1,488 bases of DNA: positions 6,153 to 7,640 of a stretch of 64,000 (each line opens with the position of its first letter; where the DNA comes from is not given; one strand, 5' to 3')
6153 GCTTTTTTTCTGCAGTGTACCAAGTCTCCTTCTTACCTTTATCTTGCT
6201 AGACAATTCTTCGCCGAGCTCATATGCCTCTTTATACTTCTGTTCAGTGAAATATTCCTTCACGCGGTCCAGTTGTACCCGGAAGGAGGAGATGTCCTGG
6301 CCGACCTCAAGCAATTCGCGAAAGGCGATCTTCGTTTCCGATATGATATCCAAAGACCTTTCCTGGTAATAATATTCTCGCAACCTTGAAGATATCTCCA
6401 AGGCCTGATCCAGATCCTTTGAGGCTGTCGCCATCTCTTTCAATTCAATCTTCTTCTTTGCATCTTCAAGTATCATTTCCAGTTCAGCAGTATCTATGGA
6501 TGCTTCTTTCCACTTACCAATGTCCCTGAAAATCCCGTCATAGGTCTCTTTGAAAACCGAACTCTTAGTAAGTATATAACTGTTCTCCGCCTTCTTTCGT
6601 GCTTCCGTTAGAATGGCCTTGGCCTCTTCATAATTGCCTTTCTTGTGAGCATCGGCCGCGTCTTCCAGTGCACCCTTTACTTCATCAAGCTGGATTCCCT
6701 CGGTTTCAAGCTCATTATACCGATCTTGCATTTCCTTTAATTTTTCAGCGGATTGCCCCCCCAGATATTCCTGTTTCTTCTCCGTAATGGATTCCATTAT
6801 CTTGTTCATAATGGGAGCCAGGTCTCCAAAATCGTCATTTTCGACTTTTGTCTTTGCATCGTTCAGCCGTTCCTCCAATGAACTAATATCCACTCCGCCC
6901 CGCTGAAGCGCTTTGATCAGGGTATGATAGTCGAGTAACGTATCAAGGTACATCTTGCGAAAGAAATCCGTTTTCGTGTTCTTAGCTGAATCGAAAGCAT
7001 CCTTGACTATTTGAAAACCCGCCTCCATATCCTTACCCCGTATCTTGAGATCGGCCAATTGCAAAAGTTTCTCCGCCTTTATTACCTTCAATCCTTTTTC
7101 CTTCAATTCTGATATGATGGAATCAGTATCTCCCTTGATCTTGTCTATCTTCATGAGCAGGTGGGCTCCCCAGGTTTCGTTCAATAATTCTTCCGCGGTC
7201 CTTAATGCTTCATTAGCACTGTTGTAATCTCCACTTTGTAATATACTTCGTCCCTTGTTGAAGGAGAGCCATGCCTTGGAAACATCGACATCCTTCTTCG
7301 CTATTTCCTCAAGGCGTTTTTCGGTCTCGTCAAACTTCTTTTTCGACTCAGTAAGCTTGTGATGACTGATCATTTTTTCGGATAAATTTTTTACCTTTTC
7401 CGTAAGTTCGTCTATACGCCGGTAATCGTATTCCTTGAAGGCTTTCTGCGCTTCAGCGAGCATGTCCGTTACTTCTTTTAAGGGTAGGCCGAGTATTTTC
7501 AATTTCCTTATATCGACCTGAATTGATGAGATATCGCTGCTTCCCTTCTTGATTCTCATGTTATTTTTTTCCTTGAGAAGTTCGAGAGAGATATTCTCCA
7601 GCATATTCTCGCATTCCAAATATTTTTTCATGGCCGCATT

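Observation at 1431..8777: A 2448-aa protein that is one uninterrupted array of about 37 strict 66-residue helical repeats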

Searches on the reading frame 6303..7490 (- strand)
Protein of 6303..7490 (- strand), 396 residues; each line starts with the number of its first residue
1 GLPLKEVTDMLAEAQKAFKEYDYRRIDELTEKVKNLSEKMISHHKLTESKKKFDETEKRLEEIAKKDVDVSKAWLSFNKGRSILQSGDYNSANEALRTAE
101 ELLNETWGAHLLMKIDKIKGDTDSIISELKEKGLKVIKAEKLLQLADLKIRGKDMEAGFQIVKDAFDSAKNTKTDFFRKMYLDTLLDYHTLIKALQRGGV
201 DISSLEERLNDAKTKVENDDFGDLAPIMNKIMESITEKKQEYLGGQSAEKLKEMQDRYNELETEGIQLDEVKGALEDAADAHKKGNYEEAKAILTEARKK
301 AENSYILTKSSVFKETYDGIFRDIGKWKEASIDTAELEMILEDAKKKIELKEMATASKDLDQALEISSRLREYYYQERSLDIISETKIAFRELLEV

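Call 31: predict_structure(alignment_id=A3)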
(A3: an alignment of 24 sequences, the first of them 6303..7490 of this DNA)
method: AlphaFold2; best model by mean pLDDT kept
length: 396 residues; sequences in the alignment: 24
mean_pLDDT: 90.6   pTM: 0.60
mean pLDDT of the five models: 90.6, 89.8, 89.7, 88.9, 87.8
residues with pLDDT >= 90: 271; 70-90: 123; 50-70: 2; < 50: 0
segments of 3 or more residues with pLDDT < 50: none
pLDDT, mean of each block of 10 residues (from residue 1): 78 89 87 85 85 92 90 93 88 91 91 94 95 91 95 92 96 93 94 91 92 92 90 94 92 94 90 94 93 94 89 90 89 92 91 88 92 87 85 83
secondary structure, 60 per line:
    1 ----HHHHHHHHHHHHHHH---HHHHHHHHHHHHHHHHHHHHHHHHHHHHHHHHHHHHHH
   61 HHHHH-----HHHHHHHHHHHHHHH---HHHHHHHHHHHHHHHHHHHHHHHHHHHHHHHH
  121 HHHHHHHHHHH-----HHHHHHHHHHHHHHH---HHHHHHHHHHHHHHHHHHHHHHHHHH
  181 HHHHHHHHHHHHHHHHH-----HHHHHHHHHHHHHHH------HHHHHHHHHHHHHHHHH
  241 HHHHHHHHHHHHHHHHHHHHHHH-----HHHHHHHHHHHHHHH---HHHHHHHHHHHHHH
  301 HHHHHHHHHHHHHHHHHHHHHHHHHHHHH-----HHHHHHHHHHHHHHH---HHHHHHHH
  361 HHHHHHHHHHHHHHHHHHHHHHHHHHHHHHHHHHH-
elements in order: H5-19 H23-65 H71-85 H89-131 H137-151 H155-197 H203-217 H224-263 H269-283 H287-329 H335-349 H353-395
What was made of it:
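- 3333..8672 (-): Regular array, residues 36-1815: 27 units of 60-72 residues (18 of them exactly 66). Each unit is loop G-[VIL]-D-[VIL]-[ST], a short 15-residue helix, a G-D-[YF] turn, then a long 43-residue helix. AF2 model of residues 430-825 with pLDDT 90.6 (call 31).
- On TPR (Pfam TPR_1/TPR_2/TPR_12): Helix B is 43 residues (call 31).
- Checked: The model shows two helices per unit (15 + 43 residues), not three (call 31).
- Helix B is 43 residues long (call 31).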

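Call 34: fold_search(model_id=the predicted structure, library=pdb)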
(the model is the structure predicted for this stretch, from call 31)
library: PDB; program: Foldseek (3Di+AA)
matches with E <= 10: 118; with E <= 0.001: 0
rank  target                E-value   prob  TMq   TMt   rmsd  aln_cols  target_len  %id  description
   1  7unh_A                3.6e-01  0.18  0.12  0.16  26.7       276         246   16  De novo designed chlorophyll dimer protein in apo state, SP2 (released 2023-04-19)
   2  7n6g_3V               4.2e-01  0.08  0.12  0.11  61.0       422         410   12  C1 of central pair (released 2022-05-18)
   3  7zr1_C                5.6e-01  0.07  0.11  0.06  80.1       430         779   16  Chaetomium thermophilum Mre11-Rad50-Nbs1 complex bound to ATPyS (composite structure) (released 2023-01-11)
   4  7uni_A                8.7e-01  0.18  0.13  0.20  28.3       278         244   12  De novo designed chlorophyll dimer protein with Zn pheophorbide a methyl ester, SP2-ZnPPaM (released 2023-04-19)
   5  9cpb_5V               8.7e-01  0.12  0.14  0.18  31.0       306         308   15  Atomic model of bovine Fallopian tube cilia doublet microtubule (48-nm periodicity) (released 2024-10-30)
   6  7rmx                  9.1e-01  0.20  0.14  0.23  26.4       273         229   13  Structure of De Novo designed tunable symmetric protein pockets (released 2022-08-03)
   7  7uni_C                1.0e+00  0.20  0.14  0.21  26.4       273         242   11  De novo designed chlorophyll dimer protein with Zn pheophorbide a methyl ester, SP2-ZnPPaM (released 2023-04-19)
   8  6par_E                1.3e+00  0.10  0.15  0.11  45.4       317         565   10  Structure of a bacterial Atm1-family ABC exporter with MgAMPPNP bound (released 2020-06-24)
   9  9cpb_5T               1.3e+00  0.07  0.12  0.14  34.5       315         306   13  Atomic model of bovine Fallopian tube cilia doublet microtubule (48-nm periodicity) (released 2024-10-30)
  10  7rro_B6               1.4e+00  0.08  0.15  0.16  36.3       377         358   13  Structure of the 48-nm repeat doublet microtubule from bovine tracheal cilia (released 2021-10-27)
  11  7n6g_3R               1.5e+00  0.04  0.11  0.12  62.4       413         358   11  C1 of central pair (released 2022-05-18)
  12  8to0_j                1.6e+00  0.08  0.15  0.16  37.4       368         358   12  48-nm repeating structure of doublets from mouse sperm flagella (released 2023-11-01)
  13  7rro_B8               1.6e+00  0.06  0.13  0.13  34.9       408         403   14  Structure of the 48-nm repeat doublet microtubule from bovine tracheal cilia (released 2021-10-27)
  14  8otz_Cu               1.7e+00  0.06  0.15  0.15  38.2       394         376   11  48-nm repeat of the native axonemal doublet microtubule from bovine sperm (released 2023-11-22)
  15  7rro_B3               1.7e+00  0.06  0.15  0.15  36.1       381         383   11  Structure of the 48-nm repeat doublet microtubule from bovine tracheal cilia (released 2021-10-27)
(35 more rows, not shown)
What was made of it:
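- On Spectrin repeat (PF00435): EzrA gave TM 0.21 and BibA TM 0.25-0.34 (call 34).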
